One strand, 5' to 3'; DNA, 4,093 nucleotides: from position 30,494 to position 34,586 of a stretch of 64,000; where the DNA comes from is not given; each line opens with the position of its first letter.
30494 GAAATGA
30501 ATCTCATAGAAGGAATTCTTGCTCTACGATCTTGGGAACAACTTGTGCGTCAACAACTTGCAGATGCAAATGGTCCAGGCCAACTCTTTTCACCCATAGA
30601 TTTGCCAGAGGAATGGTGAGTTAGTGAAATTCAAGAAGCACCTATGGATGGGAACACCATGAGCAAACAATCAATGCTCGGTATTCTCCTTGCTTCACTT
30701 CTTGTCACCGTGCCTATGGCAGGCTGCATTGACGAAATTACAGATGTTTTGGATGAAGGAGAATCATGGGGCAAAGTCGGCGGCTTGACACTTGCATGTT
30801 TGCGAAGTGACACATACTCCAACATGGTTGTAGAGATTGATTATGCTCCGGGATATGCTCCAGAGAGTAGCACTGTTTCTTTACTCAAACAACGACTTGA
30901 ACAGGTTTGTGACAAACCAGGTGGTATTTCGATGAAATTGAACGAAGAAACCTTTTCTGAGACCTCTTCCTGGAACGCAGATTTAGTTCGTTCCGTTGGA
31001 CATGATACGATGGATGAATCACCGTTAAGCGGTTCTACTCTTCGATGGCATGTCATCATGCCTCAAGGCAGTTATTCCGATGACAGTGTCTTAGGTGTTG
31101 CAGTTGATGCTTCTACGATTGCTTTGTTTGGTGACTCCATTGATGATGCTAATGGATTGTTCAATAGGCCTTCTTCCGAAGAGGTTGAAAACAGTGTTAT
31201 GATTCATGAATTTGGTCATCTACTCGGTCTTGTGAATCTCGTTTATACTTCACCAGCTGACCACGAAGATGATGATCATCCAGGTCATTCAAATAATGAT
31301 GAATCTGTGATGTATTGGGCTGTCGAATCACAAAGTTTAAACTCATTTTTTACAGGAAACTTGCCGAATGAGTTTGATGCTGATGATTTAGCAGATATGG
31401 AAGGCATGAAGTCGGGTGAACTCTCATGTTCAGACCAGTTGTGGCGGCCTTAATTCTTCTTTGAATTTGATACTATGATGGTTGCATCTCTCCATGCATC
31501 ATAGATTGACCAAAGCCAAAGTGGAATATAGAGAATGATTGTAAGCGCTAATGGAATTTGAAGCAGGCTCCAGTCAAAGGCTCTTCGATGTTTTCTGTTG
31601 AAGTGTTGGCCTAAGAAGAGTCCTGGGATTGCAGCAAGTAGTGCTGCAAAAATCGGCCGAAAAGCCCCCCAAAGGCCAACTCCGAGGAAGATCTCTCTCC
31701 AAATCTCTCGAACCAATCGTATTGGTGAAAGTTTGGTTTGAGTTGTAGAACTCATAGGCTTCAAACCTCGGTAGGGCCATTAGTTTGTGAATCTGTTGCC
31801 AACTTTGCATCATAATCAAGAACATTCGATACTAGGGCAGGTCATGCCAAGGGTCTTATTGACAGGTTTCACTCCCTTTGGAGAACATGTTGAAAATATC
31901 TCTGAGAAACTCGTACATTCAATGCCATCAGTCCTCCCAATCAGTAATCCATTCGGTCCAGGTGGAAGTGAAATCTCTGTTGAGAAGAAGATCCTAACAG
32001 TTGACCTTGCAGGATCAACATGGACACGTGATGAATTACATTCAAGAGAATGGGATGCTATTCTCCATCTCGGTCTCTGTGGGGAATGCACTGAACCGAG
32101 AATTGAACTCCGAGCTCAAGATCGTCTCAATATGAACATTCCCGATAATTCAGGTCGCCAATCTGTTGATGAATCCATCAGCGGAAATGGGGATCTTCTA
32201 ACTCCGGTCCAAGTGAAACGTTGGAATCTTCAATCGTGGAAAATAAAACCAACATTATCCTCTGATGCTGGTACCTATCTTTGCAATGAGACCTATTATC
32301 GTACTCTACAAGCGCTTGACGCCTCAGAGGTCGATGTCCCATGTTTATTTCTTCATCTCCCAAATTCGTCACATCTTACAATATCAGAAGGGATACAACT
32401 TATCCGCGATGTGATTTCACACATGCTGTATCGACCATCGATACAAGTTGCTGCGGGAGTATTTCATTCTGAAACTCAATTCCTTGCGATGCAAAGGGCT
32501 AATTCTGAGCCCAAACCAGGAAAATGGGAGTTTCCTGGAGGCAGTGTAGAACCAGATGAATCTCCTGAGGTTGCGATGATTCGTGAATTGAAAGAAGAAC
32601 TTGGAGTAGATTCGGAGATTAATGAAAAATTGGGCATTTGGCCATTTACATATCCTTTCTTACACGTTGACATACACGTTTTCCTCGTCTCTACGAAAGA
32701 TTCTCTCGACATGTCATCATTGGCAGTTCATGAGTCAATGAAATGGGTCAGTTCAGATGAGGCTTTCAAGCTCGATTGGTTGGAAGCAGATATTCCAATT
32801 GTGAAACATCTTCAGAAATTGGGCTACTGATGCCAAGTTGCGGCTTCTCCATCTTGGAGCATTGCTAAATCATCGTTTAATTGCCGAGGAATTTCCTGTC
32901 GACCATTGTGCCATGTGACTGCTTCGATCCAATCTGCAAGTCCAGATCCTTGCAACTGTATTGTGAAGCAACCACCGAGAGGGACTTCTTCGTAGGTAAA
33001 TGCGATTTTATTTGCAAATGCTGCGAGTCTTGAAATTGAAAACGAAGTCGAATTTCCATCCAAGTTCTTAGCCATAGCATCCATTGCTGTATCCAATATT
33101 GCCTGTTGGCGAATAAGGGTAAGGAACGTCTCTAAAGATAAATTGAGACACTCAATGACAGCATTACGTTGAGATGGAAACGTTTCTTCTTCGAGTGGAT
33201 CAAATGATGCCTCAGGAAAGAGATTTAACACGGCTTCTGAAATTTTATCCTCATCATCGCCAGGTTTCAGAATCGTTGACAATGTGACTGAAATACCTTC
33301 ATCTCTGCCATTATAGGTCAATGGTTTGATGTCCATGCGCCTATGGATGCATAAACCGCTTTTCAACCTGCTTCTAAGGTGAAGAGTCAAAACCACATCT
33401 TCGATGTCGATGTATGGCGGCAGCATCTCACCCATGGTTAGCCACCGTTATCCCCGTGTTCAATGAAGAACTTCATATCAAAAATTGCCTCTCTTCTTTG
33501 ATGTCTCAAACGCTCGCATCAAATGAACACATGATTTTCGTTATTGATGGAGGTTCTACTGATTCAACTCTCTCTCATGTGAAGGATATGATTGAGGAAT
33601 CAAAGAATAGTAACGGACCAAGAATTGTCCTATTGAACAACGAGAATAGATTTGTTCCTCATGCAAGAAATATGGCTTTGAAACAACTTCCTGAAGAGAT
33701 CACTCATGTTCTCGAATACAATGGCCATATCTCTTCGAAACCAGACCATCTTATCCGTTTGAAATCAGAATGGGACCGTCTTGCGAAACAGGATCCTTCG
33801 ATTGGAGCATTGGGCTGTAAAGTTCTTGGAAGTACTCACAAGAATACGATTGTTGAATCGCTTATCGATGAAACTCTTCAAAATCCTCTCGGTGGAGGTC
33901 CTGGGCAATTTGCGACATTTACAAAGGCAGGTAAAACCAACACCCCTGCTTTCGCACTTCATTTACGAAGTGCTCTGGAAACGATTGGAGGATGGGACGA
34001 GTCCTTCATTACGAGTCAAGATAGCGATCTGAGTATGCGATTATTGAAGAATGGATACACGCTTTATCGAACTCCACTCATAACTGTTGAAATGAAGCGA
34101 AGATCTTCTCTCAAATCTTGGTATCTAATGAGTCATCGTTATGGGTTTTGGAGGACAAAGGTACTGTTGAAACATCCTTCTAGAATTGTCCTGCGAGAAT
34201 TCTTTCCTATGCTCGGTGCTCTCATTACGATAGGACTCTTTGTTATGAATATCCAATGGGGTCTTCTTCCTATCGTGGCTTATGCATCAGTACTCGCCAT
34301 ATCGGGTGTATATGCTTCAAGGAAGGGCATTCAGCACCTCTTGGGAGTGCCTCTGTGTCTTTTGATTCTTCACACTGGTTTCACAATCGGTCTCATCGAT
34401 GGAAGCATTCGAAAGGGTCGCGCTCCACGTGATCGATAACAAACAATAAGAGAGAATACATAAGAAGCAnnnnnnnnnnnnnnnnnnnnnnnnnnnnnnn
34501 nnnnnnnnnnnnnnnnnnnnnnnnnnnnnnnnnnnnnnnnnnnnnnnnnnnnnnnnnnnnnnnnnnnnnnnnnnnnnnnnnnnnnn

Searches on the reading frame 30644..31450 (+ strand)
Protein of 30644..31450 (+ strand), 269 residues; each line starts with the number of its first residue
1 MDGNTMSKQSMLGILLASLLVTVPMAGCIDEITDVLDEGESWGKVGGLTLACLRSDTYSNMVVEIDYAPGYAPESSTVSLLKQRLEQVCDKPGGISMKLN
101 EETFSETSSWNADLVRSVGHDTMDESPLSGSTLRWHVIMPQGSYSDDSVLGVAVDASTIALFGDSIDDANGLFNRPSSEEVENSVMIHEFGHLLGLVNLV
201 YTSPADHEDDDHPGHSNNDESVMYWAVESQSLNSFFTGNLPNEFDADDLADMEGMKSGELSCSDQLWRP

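Call 8: search_protein_families(library=pfam, proteins=[window:30644-31450:+], max_evalue=0.01)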
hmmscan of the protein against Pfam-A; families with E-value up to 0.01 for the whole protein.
window:30644-31450:+ (269 aa): 1 family
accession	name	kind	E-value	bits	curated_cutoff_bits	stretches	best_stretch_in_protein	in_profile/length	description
PF00413.30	Peptidase_M10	-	0.0046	17.3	24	0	183-196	109-122/159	Matrixin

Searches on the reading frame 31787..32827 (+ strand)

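Call 8: search_protein_families(library=pfam, proteins=[window:31787-32827:+], max_evalue=0.01)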
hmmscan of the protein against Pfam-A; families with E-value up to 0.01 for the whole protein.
window:31787-32827:+ (347 aa): 4 families
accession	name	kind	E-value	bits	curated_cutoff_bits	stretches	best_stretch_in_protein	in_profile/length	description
PF00293.34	NUDIX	-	4.7e-20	72.4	21.1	1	221-339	4-131/134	NUDIX domain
PF01470.22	Peptidase_C15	-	1.5e-13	51.7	22.7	1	22-199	2-175/204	Pyroglutamyl peptidase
PF14815.12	NUDIX_4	-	6.8e-11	42.4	35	1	224-335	4-107/113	NUDIX domain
PF22327.2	Nudt16-like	-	0.00094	19.6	27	1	245-277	33-66/161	U8 snoRNA-decapping enzyme-like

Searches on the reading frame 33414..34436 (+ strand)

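Call 8: search_protein_families(library=pfam, proteins=[window:33414-34436:+], max_evalue=0.01)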
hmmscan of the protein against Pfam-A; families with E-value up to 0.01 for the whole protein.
window:33414-34436:+ (341 aa): 3 families
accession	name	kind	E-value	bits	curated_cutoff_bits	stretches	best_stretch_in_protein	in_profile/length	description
PF00535.33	Glycos_transf_2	-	2.7e-11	44.1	23.3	1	12-125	3-108/168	Glycosyl transferase family 2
PF13632.12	Glyco_trans_2_3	-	4.2e-05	23.9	27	1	185-288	81-192/198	Glycosyl transferase family group 2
PF10111.15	Glyco_tranf_2_2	-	5.4e-05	23.3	27.3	0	182-221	169-210/276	Glycosyltransferase like family 2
